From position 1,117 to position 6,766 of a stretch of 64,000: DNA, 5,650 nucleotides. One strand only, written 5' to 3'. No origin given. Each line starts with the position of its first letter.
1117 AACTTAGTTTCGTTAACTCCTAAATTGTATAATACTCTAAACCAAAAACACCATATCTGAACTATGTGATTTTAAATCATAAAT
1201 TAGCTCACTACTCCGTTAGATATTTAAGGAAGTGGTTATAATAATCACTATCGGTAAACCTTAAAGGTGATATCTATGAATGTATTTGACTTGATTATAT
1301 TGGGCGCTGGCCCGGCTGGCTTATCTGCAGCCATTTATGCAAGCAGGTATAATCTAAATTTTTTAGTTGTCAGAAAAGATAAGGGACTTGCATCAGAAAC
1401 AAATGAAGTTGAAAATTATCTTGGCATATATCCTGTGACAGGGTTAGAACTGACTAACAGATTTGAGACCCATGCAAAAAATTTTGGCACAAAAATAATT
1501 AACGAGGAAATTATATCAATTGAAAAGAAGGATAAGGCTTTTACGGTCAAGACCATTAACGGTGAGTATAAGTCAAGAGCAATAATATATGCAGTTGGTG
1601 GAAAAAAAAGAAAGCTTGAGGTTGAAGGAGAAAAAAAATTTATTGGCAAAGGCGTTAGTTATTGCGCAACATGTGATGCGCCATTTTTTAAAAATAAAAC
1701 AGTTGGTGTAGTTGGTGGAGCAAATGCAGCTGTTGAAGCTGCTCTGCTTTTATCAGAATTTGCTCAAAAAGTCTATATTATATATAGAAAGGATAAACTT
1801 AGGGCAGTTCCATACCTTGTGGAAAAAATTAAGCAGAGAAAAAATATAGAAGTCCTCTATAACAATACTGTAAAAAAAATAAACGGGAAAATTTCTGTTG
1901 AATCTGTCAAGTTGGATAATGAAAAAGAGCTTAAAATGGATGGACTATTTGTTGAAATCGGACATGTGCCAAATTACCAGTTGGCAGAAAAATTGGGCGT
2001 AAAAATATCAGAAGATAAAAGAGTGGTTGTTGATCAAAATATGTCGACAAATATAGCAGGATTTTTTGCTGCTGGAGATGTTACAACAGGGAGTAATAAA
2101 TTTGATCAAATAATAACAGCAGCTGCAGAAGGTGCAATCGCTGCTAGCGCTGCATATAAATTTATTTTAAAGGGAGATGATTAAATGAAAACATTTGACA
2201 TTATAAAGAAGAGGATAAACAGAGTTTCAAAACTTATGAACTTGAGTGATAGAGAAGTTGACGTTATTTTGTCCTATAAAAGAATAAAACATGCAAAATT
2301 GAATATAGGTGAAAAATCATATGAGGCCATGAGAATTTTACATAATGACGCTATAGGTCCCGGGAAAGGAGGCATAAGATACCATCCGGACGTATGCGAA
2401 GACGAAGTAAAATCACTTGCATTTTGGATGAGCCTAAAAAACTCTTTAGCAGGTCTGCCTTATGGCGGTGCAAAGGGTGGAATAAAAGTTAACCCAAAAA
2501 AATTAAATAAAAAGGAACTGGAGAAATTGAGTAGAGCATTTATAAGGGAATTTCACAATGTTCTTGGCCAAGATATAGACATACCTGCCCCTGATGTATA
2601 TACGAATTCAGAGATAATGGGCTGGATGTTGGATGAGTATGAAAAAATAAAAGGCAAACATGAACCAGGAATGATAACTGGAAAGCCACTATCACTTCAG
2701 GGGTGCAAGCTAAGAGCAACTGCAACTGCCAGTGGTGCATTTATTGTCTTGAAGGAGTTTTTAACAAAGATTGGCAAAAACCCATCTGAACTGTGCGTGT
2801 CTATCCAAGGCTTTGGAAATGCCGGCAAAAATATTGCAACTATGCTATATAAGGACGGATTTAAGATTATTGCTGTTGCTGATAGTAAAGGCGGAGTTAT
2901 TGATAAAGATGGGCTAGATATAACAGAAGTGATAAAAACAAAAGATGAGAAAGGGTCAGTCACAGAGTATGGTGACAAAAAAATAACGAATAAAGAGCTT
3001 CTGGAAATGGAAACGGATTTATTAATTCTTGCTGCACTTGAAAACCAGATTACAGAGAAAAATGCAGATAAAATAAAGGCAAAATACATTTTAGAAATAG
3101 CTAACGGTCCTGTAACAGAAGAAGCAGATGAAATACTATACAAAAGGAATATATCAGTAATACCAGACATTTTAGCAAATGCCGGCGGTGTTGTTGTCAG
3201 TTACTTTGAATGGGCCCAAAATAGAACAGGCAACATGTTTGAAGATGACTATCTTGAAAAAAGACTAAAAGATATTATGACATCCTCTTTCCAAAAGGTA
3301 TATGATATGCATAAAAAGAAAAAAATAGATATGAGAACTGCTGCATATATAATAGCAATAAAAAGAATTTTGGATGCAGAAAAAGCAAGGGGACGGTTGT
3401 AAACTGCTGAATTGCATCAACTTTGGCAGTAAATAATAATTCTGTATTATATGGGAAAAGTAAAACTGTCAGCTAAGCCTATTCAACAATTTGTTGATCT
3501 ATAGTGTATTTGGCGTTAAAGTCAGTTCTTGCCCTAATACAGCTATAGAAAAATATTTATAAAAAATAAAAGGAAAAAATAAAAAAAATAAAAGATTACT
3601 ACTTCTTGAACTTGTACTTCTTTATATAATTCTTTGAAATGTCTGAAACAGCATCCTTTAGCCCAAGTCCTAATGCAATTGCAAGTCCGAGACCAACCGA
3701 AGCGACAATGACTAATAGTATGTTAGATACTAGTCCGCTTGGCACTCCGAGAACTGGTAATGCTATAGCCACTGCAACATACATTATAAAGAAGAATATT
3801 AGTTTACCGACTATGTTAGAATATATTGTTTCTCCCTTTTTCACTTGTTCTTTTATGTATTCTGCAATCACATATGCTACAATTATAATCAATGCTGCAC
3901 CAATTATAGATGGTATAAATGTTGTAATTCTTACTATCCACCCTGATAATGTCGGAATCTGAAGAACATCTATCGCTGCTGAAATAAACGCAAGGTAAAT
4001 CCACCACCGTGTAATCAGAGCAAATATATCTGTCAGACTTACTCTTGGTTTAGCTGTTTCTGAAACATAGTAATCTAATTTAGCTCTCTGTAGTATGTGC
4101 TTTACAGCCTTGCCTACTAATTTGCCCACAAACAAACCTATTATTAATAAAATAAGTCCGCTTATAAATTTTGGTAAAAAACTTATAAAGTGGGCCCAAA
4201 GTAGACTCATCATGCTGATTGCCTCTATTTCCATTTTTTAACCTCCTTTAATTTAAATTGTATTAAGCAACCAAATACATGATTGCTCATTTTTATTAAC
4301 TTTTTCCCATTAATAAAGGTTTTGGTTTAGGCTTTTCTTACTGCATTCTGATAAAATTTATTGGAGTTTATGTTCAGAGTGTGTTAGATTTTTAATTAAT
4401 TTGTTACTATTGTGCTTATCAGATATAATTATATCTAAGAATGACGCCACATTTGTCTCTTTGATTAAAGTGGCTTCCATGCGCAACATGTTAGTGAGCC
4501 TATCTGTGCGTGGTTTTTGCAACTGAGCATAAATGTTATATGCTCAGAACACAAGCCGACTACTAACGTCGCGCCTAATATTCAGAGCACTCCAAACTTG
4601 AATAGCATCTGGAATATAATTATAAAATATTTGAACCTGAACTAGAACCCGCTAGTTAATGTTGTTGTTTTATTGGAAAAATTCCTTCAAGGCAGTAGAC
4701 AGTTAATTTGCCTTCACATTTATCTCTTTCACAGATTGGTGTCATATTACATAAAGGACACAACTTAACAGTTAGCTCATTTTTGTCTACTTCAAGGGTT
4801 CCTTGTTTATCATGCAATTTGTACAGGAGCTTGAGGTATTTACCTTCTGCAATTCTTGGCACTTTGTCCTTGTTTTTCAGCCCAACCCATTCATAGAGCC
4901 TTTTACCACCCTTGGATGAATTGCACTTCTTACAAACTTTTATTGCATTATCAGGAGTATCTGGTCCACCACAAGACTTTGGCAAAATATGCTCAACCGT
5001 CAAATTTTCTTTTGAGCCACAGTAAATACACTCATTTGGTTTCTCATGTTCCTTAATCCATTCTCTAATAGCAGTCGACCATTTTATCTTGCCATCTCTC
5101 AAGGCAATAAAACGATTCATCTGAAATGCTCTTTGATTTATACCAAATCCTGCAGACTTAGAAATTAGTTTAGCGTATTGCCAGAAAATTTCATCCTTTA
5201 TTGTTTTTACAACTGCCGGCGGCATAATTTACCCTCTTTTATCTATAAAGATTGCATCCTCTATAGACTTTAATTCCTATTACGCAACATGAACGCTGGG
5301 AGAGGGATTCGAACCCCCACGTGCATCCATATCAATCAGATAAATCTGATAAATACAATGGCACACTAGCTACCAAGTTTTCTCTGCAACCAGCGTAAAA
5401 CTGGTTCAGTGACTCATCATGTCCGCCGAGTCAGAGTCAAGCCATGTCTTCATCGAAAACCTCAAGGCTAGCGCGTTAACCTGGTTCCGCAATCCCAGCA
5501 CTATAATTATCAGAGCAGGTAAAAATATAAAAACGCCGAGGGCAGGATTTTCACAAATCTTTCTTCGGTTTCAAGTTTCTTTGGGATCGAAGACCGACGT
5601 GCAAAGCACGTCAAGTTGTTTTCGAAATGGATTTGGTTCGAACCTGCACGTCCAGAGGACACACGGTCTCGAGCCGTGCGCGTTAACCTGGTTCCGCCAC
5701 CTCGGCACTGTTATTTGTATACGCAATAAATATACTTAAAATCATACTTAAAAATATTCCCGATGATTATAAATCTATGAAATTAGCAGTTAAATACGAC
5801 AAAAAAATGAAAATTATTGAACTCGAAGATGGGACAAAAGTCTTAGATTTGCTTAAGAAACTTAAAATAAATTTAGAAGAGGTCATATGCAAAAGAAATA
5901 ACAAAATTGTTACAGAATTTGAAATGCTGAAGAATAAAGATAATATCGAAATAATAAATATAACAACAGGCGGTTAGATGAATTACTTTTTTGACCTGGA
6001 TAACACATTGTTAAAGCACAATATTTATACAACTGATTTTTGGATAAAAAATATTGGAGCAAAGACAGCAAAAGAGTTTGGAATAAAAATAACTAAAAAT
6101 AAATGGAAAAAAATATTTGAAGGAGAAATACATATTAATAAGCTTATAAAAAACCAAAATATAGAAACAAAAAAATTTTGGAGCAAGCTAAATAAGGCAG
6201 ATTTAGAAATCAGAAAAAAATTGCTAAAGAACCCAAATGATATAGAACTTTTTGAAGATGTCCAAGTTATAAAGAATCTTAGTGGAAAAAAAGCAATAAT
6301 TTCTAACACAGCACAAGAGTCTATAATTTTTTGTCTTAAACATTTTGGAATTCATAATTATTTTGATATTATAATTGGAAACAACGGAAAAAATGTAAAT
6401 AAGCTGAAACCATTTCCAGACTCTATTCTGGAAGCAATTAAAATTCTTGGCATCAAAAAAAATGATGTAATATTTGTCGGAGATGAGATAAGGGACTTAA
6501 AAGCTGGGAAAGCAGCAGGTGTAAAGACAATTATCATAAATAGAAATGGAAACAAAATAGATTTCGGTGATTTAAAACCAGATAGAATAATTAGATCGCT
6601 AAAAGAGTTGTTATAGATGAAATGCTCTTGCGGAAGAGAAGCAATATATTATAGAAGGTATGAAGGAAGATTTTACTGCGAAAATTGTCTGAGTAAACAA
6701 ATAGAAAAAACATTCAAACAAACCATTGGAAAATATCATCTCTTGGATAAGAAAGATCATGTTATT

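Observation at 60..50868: Every tRNA gene in the window is interrupted: 7 tRNAs carry 13 predicted inserts, mostly at non-canonical positions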

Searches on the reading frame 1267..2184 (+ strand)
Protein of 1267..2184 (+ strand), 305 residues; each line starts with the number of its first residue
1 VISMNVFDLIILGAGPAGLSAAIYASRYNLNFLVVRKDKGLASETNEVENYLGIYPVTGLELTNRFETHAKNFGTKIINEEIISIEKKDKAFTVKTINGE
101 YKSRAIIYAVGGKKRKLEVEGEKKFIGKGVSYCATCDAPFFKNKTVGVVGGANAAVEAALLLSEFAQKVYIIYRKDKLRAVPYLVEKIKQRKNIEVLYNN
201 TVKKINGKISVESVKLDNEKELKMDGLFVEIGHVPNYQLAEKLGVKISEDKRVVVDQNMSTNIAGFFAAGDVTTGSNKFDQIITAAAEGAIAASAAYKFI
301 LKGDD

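Call 17: search_protein_families(library=pfam, proteins=[window:1267-2184:+], max_evalue=0.0001)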
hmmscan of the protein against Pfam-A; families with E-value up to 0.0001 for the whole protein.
window:1267-2184:+ (305 aa): 6 families
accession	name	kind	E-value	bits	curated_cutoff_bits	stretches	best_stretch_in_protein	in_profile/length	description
PF07992.20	Pyr_redox_2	-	2.2e-49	168.9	26.1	1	7-289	1-291/291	Pyridine nucleotide-disulphide oxidoreductase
PF13738.12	Pyr_redox_3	-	6.2e-30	104.9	30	1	77-270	98-305/305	Pyridine nucleotide-disulphide oxidoreductase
PF00070.33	Pyr_redox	-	8.9e-15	55.4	22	1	146-217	2-80/82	Pyridine nucleotide-disulphide oxidoreductase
PF00890.30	FAD_binding_2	-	6.8e-08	32.5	20.4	0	8-43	1-36/414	FAD binding domain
PF03486.20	HI0933_like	-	4.2e-07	30.1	50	0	8-41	2-35/244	HI0933-like protein Rossmann domain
PF01266.30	DAO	-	5.3e-07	29.9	27.9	0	8-45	1-38/353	FAD dependent oxidoreductase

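Call 54: find_encoding_contigs(protein=window:1267-2184:+, flank=10000, max_places=3)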
Protein window:1267-2184:+ (305 aa): no gene with exactly this product is on record in the collection.

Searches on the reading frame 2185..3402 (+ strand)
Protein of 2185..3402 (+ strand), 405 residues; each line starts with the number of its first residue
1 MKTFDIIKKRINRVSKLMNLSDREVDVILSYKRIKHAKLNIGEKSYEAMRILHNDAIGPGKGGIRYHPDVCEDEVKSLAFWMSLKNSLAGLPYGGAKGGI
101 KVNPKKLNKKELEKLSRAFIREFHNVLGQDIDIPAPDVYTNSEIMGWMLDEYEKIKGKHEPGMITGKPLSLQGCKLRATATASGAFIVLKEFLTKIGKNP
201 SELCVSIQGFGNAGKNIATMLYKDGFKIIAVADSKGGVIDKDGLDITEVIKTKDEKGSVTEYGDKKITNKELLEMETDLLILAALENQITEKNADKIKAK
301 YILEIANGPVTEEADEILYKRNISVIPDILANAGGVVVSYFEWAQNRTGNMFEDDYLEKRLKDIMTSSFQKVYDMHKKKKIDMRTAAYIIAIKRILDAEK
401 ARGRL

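Call 17: search_protein_families(library=pfam, proteins=[window:2185-3402:+], max_evalue=0.0001)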
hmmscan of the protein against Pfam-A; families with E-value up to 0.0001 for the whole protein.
window:2185-3402:+ (405 aa): 2 families
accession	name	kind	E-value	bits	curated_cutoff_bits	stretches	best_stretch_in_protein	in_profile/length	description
PF00208.27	ELFV_dehydrog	-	8.6e-73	245.4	23.4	1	173-403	2-241/241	Glutamate/Leucine/Phenylalanine/Valine dehydrogenase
PF02812.23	ELFV_dehydrog_N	-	7.7e-46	155.4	25.3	1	44-154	19-129/129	Glu/Leu/Phe/Val dehydrogenase, dimerisation domain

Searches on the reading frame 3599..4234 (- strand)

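Call 17: search_protein_families(library=pfam, proteins=[window:3599-4234:-], max_evalue=0.0001)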
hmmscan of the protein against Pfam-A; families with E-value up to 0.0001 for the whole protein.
window:3599-4234:- (211 aa): 1 family
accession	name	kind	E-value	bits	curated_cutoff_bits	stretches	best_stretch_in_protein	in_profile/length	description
PF05552.17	MS_channel_1st_1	-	2.5e-15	56.5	22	2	10-54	4-48/50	Mechanosensitive ion channel, conserved TM helix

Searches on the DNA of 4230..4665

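Call 74: search_rna_families(source=window, start=4230, end=4665, threshold=evalue, max_evalue=10, show_alignments=3)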
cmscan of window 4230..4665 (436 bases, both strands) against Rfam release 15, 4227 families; matches with E-value up to 10: 0.
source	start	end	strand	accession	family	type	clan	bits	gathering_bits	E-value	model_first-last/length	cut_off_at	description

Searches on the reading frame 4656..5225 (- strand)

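Call 17: search_protein_families(library=pfam, proteins=[window:4656-5225:-], max_evalue=0.0001)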
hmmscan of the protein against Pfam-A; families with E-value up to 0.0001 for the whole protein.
window:4656-5225:- (189 aa): 2 families
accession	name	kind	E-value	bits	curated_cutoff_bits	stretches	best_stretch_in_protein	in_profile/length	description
PF14279.12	HNH_5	-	1.7e-11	44.3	27.5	1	66-107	1-45/56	HNH endonuclease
PF01844.29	HNH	-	9e-11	42.2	21.4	1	66-106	1-45/47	HNH endonuclease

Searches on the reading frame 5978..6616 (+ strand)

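Call 17: search_protein_families(library=pfam, proteins=[window:5978-6616:+], max_evalue=0.0001)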
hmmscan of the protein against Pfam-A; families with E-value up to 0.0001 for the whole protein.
window:5978-6616:+ (212 aa): 3 families
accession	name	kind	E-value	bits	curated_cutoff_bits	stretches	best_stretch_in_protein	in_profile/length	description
PF13419.12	HAD_2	-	1.2e-25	91.1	23.8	1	4-186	2-177/178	Haloacid dehalogenase-like hydrolase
PF00702.32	Hydrolase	-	1.5e-20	74.9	26.4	1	4-181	5-191/191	haloacid dehalogenase-like hydrolase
PF13242.12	Hydrolase_like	-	2.1e-08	34.4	22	1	144-211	4-75/75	HAD-hyrolase-like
